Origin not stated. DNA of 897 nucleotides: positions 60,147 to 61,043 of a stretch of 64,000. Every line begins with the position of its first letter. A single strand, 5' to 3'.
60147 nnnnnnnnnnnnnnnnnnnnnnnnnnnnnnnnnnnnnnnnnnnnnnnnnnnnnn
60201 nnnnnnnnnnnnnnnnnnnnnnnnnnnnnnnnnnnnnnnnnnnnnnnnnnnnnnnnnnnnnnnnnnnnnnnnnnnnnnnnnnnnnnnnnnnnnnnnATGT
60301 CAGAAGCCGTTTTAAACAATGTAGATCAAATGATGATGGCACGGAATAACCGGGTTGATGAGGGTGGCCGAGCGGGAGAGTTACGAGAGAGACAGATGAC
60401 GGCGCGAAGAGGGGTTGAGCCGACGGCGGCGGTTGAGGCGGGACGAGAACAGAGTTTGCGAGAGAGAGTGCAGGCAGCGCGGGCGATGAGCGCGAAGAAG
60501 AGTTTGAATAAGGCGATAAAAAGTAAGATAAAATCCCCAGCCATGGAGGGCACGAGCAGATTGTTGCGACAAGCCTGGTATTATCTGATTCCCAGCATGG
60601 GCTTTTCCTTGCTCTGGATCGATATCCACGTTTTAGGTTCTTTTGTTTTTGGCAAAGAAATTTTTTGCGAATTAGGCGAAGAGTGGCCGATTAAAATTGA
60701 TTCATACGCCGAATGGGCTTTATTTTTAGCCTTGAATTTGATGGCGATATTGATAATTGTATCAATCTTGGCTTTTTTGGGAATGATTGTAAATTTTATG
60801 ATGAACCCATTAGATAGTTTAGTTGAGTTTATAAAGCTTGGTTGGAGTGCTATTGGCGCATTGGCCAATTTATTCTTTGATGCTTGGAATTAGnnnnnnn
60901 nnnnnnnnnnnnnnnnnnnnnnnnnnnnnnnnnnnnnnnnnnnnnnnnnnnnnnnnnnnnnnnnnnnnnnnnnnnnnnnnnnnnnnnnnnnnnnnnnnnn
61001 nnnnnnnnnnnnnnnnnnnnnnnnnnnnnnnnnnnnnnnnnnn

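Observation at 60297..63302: VirB6/TrbL-like protein paired with a small membrane protein whose 5' region is a local GC-rich Arg/Ala/Glu island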

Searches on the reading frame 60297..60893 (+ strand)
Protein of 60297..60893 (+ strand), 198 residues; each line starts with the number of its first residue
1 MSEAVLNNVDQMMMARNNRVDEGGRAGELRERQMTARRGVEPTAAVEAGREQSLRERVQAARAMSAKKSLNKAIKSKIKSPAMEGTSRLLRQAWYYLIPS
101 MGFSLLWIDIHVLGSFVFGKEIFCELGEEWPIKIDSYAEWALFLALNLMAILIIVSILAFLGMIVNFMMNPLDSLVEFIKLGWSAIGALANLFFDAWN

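Call 5: search_protein_families(library=pfam, proteins=[window:60297-60893:+], max_evalue=1)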
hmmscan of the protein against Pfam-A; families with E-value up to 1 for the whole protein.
window:60297-60893:+ (198 aa): 1 family
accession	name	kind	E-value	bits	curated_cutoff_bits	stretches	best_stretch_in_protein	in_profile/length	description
PF07234.17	Babuvirus_MP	-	0.092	13.1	27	1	134-179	8-53/117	Movement and RNA silencing protein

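Call 6: search_protein_families(library=ncbifam, proteins=[window:60297-60893:+], max_evalue=1)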
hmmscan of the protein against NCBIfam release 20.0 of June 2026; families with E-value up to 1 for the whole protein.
window:60297-60893:+ (198 aa): 0 families

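Call 10: find_homologous_proteins(query=window:60297-60893:+)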
Query window:60297-60893:+ (198 aa): 9 proteins with E <= 0.001 among 955 candidates.
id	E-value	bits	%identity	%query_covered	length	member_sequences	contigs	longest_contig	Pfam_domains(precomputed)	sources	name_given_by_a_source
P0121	1.5e-123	428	100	100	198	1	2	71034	-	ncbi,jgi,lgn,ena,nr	ncbi:hypothetical protein L6270_02495 [Candidatus Parcubacteria bacterium]|nr:hypothetical protein [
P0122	8.4e-108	376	89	97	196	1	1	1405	-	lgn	-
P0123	1.8e-100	352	83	99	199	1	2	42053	-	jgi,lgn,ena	-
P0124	3.1e-93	329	81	97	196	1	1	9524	-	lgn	-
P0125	1.3e-90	320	77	99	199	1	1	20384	-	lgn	-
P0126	1.8e-33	134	43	86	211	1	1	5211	-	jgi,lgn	-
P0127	4.7e-33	133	54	66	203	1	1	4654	-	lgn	-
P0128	2.8e-21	94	38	83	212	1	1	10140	-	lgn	-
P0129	1.0e-12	66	33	91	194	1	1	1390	-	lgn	-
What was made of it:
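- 60297..60893 (+): Small membrane protein (198 aa, 'small200' family). It has an N-terminal charged helical domain (aa 1-91), 2-3 hydrophobic helices and a conserved loop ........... It is the constant upstream partner of the VirB6-like gene. Nine close homologues: call 10.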

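Call 11: find_encoding_contigs(protein=P0121, flank=10000, max_places=4)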
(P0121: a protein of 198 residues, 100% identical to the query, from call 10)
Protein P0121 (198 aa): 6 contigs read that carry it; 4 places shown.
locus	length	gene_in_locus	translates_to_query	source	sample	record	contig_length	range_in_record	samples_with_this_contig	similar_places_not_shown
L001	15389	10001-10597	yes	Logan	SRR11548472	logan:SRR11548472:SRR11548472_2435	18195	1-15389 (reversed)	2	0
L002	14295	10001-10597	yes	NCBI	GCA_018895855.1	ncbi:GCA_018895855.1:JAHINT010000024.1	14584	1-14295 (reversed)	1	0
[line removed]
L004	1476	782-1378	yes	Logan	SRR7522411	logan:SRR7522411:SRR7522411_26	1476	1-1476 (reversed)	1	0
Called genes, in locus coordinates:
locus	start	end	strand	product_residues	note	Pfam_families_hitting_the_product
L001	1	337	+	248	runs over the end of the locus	PF18884:TSP3_bac (faint)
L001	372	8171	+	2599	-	PF02018:CBM_4_9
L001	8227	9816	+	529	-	PF01040:UbiA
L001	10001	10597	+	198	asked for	-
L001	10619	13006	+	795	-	-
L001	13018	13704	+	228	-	-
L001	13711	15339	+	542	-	-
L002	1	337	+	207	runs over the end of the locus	PF18884:TSP3_bac (faint)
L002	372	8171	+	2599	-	PF02018:CBM_4_9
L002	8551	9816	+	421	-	PF01040:UbiA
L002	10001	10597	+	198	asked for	-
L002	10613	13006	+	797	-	-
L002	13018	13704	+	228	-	-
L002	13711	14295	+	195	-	?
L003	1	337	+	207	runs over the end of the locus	PF18884:TSP3_bac (faint)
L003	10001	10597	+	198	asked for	-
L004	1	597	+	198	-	?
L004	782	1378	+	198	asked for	-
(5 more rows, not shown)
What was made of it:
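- Checked: An alternative start at 60915 gives 795 aa, as gene callers chose on other assemblies (call 11).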

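Call 39: search_protein_representatives(alignment_id=A2)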
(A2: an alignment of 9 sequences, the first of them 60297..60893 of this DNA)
Query: 9 sequences, 210 profile positions. Proteins with E-value up to 0.001 (for the whole library): 743; up to 1e-10: 586; up to 1e-30: 124. The best 150 are listed.
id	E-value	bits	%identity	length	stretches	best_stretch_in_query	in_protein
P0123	1.6e-96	338.2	-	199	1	1-209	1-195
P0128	1.0e-80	286.6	-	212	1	1-208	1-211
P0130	2.3e-49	184.1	-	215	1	16-207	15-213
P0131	4.0e-46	173.5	-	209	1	20-201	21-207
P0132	5.2e-45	169.9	-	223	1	5-207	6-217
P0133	5.4e-45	169.8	-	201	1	9-182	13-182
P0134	6.4e-45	169.6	-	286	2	10-186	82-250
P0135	2.0e-44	168.0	-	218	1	28-208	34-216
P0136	3.9e-44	167.0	-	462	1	22-207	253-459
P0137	1.0e-42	162.4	-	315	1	20-208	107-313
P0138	1.4e-42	161.9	-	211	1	18-203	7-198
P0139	3.5e-42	160.7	-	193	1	8-199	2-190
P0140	6.4e-42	159.8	-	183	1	48-185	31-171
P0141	1.4e-41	158.7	-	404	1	19-207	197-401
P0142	1.6e-41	158.5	-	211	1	7-200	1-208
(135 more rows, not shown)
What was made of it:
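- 60297..60893 (+): The family profile finds 743 cluster representatives, mostly 190-220 aa: call 39.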

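Call 45: search_protein_families(library=pfam, proteins=[L001:13711-15339:+], max_evalue=0.1)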
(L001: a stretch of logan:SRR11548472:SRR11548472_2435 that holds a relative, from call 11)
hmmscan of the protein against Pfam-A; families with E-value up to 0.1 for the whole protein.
L001:13711-15339:+ (542 aa): 0 families

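Call 50: predict_structure(alignment_id=A3)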
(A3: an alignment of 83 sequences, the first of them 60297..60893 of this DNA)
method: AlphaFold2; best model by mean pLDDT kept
length: 198 residues; sequences in the alignment: 83
mean_pLDDT: 83.8   pTM: 0.47
mean pLDDT of the five models: 83.8, 83.5, 83.5, 82.9, 80.2
residues with pLDDT >= 90: 81; 70-90: 87; 50-70: 30; < 50: 0
segments of 3 or more residues with pLDDT < 50: none
pLDDT, mean of each block of 10 residues (from residue 1): 74 67 71 75 55 82 89 73 90 92 89 90 86 86 89 93 95 93 94 95
secondary structure, 60 per line:
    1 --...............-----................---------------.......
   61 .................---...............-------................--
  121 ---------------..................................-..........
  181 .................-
elements in order: H3-17 H23-38 H54-77 H81-95 H103-118 H136-169 H171-197
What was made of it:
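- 60297..60893 (+): AF2 mean pLDDT 83.8, all-helical: call 50.
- Checked: The small protein shows 2-3 hydrophobic helices rather than 3-4: aa 81-118 (kinked), 136-169 and 171-197 (call 50).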

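Call 53: search_solved_structures(query=A3, max_evalue=10)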
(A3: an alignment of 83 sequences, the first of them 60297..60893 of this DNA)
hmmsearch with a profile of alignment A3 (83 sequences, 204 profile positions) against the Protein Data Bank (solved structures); distinct sequences matched with E-value up to 10: 3.
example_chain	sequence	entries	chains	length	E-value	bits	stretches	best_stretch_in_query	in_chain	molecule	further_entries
8bc5_A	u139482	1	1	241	0.49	13.1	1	137-201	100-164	MOBP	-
3grd_A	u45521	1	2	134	0.79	12.4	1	113-153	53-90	uncharacterized NTF2-superfamily protein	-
9u7t_B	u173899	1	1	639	1.8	11.2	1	27-93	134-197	DDB1- and CUL4-associated factor 8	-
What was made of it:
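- On Any described family for the 198-aa protein (Pfam, NCBIfam, PDB): PDB profile search: nothing below E 0.49 (call 53).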

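Call 54: fold_search(model_id=the predicted structure, library=pdb)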
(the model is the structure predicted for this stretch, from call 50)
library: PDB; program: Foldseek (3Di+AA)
matches with E <= 10: 1; with E <= 0.001: 0
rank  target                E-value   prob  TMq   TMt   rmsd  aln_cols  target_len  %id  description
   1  7tyn_R                5.9e+00  0.06  0.15  0.09  10.0        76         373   18  Calcitonin Receptor in complex with Gs and salmon calcitonin peptide (released 2022-03-30)
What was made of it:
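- On Any described family for the 198-aa protein (Pfam, NCBIfam, PDB): Foldseek PDB: nothing (call 54).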

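Call 74: search_protein_families(library=pfam, alignment_id=A3, max_evalue=0.1)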
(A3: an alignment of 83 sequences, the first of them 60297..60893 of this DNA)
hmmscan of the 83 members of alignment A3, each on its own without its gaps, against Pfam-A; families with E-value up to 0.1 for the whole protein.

A. member 1, window:60297-60893:+ (198 aa): 1 family
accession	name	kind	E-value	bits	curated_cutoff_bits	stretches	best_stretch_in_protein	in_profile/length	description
PF07234.17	Babuvirus_MP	-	0.092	13.1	27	0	134-179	8-53/117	Movement and RNA silencing protein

B. families by the number of members that match (of 83 scanned): 28 families (the first 25 are shown)
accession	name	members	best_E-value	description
PF20990.2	DUF2207_C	4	0.0042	Predicted membrane protein (DUF2207) C-terminal domain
PF20153.4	DUF6535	1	0.00077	Family of unknown function (DUF6535)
PF17511.7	Mobilization_B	1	0.0053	Mobilization protein B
PF19506.4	DUF6040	1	0.0095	Family of unknown function (DUF6040)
PF10545.15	MADF_DNA_bdg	1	0.011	Alcohol dehydrogenase transcription factor Myb/SANT-like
PF23188.1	THU_Piezo1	1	0.017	Piezo1-like, transmembrane helical unit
PF15392.11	Joubert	1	0.023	Joubert syndrome-associated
PF12794.12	MscS_TM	1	0.023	Mechanosensitive ion channel inner membrane domain 1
PF25026.1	Asd-4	1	0.025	Asd-4-like domain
PF13937.11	DUF4212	1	0.026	Domain of unknown function (DUF4212)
PF19762.4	DUF6249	1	0.027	Domain of unknown function (DUF6249)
PF01554.23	MatE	1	0.027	MatE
PF12856.12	ANAPC9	1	0.032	Anaphase-promoting complex subunit 9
PF11947.13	DUF3464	1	0.033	Photosynthesis affected mutant 68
PF16667.10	MPDZ_u10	1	0.042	Unstructured region 10 on multiple PDZ protein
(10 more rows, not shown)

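Call 81: search_solved_structures(query=A8, max_evalue=1)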
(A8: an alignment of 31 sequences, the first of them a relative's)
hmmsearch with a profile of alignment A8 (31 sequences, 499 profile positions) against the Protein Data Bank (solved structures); distinct sequences matched with E-value up to 1: 3.
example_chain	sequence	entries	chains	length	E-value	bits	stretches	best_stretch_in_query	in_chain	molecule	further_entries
8amz_I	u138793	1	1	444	0.23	13.8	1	334-400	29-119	AAA domain-containing protein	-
5m32_d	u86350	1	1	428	0.43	12.9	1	326-400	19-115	26S protease regulatory subunit 4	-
12bm_B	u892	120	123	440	0.44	12.9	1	326-400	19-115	26S proteasome regulatory subunit 4 | 26S protease regulatory subunit 4 | Rpt2, NP_002793.2 (26SHA chain B)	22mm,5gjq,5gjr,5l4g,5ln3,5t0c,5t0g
